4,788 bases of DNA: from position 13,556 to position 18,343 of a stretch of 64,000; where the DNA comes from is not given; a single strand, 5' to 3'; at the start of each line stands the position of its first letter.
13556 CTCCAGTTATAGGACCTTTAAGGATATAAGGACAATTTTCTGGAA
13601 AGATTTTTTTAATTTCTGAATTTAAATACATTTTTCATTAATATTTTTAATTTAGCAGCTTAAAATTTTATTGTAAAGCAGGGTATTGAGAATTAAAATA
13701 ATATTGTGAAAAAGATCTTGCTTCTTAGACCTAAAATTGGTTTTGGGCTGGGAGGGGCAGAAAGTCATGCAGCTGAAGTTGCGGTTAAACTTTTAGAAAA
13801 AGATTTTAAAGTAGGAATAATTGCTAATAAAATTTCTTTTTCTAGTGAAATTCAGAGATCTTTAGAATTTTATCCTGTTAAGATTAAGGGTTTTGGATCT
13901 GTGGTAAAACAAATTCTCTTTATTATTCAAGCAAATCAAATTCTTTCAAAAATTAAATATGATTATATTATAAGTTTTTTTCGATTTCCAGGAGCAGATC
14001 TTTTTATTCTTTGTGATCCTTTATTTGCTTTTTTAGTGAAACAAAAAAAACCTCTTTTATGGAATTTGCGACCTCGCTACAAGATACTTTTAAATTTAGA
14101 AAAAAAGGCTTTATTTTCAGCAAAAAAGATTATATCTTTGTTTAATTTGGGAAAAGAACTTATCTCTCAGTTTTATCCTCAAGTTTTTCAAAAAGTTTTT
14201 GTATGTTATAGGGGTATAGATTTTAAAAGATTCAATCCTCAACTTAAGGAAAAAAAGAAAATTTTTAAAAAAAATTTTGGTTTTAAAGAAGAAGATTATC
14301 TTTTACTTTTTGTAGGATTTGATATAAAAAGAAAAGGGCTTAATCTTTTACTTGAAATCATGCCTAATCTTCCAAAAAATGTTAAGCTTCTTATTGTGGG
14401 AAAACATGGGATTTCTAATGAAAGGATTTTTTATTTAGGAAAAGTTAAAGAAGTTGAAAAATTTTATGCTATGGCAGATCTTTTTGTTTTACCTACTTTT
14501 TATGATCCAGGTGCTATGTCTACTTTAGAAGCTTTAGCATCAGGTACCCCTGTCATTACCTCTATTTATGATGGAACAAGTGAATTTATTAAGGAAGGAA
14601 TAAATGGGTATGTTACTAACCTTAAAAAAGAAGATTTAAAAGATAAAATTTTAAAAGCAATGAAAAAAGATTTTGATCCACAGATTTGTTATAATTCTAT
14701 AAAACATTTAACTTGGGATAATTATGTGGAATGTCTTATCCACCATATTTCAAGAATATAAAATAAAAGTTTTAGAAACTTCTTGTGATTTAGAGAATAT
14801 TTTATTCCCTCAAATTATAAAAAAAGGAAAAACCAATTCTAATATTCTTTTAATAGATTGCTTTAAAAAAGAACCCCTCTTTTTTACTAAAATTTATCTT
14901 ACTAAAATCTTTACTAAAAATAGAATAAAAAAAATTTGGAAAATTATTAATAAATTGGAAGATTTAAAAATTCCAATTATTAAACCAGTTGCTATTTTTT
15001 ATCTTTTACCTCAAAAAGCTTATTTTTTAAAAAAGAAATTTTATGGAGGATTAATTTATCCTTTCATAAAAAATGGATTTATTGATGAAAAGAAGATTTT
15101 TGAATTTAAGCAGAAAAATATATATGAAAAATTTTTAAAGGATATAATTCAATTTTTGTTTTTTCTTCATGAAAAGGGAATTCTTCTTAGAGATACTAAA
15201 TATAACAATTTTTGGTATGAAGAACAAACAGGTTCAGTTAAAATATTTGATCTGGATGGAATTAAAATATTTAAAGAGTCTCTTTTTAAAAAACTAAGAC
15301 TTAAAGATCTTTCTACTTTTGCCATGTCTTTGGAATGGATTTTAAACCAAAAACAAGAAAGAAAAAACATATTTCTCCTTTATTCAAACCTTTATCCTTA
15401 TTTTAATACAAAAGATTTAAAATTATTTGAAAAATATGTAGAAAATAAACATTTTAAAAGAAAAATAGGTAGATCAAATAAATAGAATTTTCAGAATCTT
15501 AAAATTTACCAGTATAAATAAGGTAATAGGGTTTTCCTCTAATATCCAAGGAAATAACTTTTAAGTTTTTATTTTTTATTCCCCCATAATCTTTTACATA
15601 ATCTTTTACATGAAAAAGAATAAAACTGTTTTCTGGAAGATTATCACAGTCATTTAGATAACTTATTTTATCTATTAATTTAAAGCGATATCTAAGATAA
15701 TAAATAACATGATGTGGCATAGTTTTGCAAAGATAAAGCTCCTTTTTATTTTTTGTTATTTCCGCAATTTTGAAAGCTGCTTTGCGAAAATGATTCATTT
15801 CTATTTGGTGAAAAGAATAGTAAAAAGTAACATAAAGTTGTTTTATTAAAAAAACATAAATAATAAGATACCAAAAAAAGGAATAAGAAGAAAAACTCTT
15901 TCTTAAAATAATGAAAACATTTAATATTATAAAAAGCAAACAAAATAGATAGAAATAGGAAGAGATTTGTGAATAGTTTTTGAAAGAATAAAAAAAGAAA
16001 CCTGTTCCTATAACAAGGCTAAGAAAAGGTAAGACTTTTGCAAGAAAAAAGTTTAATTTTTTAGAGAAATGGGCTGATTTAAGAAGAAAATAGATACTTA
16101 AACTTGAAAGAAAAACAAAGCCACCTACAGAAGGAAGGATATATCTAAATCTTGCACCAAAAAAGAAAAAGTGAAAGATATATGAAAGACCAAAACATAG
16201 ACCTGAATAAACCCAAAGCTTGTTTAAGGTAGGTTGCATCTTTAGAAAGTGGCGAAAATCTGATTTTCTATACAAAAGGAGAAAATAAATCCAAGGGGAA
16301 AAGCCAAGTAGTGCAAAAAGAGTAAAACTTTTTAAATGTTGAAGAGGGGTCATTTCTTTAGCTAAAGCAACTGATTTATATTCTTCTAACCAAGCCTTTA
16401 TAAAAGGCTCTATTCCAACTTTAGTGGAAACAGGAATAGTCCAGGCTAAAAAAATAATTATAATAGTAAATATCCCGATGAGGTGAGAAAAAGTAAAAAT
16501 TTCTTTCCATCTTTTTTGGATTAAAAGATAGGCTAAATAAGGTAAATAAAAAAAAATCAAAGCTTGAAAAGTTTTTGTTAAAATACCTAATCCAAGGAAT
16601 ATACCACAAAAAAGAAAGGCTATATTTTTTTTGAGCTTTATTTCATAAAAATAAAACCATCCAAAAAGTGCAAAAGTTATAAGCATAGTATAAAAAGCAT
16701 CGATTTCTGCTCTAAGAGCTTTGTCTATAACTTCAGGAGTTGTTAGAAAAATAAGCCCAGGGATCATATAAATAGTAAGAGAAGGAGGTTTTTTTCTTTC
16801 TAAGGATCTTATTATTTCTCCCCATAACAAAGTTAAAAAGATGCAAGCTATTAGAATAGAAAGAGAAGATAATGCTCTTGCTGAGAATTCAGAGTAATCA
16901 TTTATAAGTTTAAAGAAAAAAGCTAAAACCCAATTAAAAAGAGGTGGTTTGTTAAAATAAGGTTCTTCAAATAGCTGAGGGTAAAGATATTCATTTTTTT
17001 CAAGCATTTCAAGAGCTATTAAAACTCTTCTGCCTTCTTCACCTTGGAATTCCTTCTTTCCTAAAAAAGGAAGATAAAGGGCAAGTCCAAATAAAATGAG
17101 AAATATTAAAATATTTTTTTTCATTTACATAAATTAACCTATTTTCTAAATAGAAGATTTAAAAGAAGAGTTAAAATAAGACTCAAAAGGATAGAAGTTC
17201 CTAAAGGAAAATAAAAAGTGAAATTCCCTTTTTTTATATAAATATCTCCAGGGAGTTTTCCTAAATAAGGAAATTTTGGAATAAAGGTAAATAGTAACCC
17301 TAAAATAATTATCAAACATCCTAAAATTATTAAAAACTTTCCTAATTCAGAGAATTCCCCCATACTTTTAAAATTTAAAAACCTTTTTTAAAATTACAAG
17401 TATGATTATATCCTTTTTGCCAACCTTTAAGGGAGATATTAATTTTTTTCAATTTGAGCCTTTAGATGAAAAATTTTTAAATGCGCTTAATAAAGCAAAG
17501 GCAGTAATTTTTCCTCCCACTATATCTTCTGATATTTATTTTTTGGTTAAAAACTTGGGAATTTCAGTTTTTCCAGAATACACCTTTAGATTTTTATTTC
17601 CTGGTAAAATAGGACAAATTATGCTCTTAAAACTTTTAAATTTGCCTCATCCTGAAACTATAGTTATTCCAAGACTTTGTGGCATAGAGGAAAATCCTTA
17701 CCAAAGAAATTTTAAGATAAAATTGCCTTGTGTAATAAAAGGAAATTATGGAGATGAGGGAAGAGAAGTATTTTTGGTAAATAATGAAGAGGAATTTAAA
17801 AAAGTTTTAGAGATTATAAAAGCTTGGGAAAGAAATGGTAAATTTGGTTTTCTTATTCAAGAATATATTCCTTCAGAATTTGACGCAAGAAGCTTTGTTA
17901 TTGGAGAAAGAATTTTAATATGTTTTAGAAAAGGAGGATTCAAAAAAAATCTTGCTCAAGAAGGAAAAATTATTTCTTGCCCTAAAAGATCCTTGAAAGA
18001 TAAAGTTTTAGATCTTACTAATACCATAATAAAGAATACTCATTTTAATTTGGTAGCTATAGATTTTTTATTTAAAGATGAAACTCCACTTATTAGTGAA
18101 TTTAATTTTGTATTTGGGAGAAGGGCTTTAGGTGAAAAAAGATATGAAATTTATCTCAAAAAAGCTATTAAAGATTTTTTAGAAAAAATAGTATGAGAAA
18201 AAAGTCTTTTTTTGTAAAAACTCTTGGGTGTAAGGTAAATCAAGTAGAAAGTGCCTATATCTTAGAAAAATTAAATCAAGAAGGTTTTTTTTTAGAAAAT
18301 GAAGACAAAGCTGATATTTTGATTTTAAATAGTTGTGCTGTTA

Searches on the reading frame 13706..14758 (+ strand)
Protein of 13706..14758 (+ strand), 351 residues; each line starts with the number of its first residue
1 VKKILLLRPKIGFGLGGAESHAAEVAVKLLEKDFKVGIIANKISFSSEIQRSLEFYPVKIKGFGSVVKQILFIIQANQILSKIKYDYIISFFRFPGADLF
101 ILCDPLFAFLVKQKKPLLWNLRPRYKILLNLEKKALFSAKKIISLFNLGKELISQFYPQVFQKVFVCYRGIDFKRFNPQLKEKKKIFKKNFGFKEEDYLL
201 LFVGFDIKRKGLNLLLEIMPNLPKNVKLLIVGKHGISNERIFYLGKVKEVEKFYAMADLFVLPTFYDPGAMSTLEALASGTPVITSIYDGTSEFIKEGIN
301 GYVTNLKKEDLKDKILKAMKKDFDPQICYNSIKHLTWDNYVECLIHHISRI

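Call 82: search_protein_families(library=pfam, proteins=[window:13706-14758:+], max_evalue=0.00001)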
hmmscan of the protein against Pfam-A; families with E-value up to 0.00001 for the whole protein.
window:13706-14758:+ (351 aa): 3 families
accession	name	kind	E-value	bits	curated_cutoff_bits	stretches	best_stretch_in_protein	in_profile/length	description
PF00534.26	Glycos_transf_1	-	2.9e-25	89.2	26.4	1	185-322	3-159/172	Glycosyl transferases group 1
PF13692.12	Glyco_trans_1_4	-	1.1e-21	78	27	1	199-320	3-141/142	Glycosyl transferases group 1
PF13439.12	Glyco_transf_4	-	4.2e-06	27.3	28.5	0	16-174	2-169/170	Glycosyltransferase Family 4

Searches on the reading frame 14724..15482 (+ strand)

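Call 82: search_protein_families(library=pfam, proteins=[window:14724-15482:+], max_evalue=0.00001)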
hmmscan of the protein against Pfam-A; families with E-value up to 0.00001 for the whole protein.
window:14724-15482:+ (253 aa): 1 family
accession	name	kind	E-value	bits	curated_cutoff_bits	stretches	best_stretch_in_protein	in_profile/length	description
PF00069.31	Pkinase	-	3.2e-06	27.2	31.7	1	71-187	45-152/263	Protein kinase domain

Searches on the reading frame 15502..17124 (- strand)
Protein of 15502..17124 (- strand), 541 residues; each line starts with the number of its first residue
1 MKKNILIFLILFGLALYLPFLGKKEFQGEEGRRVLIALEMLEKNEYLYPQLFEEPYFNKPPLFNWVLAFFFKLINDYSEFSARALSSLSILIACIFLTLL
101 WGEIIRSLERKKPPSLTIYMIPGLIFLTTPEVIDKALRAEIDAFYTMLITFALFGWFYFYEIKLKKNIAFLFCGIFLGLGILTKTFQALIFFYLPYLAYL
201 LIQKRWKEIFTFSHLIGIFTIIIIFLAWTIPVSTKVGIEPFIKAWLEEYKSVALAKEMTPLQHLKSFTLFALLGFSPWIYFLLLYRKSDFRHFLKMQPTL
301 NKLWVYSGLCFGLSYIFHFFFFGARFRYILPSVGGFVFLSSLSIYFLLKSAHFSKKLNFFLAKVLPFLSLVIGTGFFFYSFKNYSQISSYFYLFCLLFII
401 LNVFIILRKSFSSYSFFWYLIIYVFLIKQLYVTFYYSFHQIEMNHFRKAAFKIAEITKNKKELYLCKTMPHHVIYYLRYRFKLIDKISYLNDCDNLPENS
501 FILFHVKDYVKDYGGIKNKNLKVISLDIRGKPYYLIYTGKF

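Call 82: search_protein_families(library=pfam, proteins=[window:15502-17124:-], max_evalue=0.00001)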
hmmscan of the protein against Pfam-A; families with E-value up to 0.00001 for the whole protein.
window:15502-17124:- (541 aa): 2 families
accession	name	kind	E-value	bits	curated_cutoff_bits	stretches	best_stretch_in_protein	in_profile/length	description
PF13231.12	PMT_2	-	3.4e-13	50.5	26.1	1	58-228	1-160/160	Dolichyl-phosphate-mannose-protein mannosyltransferase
PF02366.24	PMT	-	1.4e-09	38.3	22.7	1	38-226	40-225/245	Dolichyl-phosphate-mannose-protein mannosyltransferase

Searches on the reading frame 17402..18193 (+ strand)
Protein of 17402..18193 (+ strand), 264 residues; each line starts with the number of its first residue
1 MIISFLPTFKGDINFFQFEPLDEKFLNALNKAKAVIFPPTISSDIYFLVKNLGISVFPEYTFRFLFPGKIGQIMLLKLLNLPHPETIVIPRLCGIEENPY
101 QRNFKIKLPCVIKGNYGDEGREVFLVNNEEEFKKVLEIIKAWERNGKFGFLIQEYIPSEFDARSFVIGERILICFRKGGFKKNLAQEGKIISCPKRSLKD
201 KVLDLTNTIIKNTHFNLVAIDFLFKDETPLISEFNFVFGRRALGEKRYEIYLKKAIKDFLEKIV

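Call 82: search_protein_families(library=pfam, proteins=[window:17402-18193:+], max_evalue=0.00001)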
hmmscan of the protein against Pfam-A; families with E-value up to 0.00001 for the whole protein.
window:17402-18193:+ (264 aa): 1 family
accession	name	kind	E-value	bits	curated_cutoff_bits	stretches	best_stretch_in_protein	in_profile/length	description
PF08443.16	RimK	-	6.1e-10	39.5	21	1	104-241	37-170/188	RimK-like ATP-grasp domain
